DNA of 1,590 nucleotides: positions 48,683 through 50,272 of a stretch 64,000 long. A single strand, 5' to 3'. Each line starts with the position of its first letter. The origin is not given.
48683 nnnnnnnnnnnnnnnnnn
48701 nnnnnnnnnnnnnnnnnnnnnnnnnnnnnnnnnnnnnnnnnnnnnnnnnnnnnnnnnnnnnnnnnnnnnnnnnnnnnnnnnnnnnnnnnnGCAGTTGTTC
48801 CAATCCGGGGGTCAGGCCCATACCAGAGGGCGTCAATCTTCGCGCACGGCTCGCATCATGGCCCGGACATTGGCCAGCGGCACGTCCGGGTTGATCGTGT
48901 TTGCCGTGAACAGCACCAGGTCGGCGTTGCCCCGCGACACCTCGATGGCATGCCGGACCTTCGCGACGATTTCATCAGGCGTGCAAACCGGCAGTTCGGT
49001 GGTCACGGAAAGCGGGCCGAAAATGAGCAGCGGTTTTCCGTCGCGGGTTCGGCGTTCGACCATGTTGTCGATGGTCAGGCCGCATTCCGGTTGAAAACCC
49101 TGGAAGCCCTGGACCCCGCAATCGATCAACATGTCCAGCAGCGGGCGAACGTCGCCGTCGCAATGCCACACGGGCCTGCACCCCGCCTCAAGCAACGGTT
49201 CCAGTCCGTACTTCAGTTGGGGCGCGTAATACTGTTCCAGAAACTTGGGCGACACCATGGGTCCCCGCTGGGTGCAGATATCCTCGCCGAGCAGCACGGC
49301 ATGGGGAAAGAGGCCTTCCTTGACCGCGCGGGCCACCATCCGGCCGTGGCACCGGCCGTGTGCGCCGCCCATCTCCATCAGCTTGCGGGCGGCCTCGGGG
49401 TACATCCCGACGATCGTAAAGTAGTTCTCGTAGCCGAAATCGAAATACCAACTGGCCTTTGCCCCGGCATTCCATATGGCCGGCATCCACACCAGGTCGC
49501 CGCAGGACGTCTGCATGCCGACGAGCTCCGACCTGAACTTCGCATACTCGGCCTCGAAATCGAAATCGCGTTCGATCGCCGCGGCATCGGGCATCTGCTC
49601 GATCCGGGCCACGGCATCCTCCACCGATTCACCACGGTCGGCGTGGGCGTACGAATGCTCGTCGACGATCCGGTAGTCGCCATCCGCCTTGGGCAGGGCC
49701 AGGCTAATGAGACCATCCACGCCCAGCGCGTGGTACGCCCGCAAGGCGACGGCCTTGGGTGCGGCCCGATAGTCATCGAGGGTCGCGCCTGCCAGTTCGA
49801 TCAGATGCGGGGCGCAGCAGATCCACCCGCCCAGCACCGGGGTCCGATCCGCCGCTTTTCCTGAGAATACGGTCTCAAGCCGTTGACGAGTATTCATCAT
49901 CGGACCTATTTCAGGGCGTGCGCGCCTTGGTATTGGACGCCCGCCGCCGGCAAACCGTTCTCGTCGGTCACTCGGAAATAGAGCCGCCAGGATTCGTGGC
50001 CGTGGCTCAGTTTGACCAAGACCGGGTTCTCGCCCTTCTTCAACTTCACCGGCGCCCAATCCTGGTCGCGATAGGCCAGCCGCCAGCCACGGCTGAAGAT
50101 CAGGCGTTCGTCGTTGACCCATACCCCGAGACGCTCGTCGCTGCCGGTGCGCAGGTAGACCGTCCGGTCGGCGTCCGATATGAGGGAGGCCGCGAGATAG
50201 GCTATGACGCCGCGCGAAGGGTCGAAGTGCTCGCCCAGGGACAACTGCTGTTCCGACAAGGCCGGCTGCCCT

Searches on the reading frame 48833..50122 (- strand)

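Call 50: search_protein_families(library=pfam, proteins=[window:48833-50122:-], max_evalue=0.0001)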
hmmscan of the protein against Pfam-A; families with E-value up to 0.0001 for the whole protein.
window:48833-50122:- (429 aa): 1 family
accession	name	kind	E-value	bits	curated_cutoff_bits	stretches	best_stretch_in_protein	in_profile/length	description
PF01208.23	URO-D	-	3.6e-08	33.3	23.9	1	231-428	162-345/346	Uroporphyrinogen decarboxylase (URO-D)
